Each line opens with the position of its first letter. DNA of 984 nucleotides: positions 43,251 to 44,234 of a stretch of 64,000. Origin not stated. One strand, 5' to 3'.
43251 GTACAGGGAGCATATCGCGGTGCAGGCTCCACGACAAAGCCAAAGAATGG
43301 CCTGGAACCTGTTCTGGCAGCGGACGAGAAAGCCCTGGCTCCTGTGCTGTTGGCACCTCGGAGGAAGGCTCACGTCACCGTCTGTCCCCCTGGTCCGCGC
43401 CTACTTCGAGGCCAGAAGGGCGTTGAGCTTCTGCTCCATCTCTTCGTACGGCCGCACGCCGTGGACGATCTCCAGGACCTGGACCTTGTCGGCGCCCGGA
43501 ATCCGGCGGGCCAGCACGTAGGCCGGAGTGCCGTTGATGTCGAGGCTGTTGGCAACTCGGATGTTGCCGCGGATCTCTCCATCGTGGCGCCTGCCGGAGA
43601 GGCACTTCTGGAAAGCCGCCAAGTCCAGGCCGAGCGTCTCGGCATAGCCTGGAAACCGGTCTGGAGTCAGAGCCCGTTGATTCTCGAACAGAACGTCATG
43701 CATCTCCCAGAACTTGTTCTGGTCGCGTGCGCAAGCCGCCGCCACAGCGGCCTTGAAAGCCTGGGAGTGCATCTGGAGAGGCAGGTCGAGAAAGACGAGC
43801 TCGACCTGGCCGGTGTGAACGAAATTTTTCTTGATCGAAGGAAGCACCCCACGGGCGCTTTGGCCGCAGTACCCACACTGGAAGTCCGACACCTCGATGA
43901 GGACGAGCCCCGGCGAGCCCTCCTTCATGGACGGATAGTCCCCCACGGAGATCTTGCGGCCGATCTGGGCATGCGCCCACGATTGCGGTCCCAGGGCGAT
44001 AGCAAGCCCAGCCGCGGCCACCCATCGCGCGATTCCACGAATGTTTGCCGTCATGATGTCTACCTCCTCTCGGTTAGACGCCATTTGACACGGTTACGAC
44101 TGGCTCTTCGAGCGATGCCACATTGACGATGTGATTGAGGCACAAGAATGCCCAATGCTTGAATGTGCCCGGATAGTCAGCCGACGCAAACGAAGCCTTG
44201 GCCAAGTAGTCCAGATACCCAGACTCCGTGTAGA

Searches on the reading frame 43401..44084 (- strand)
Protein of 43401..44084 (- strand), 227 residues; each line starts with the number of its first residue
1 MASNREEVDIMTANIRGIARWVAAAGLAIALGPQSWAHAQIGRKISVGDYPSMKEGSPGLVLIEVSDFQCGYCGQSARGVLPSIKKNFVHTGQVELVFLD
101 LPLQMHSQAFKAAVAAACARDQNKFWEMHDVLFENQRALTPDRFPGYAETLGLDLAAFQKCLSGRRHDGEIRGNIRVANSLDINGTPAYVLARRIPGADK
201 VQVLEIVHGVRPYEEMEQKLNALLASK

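Call 23: search_protein_families(library=pfam, proteins=[window:43401-44084:-], max_evalue=0.001)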
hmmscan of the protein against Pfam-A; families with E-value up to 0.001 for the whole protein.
window:43401-44084:- (227 aa): 2 families
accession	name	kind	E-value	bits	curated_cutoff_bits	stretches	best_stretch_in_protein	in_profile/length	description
PF13462.12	Thioredoxin_4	-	9.4e-17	62.1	23.2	1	61-189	16-143/165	Thioredoxin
PF01323.26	DSBA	-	7.4e-16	58.9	25.6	1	64-205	4-187/191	DSBA-like thioredoxin domain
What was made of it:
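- Checked: A DsbA-like gene is present at 43401..44084 (call 23).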
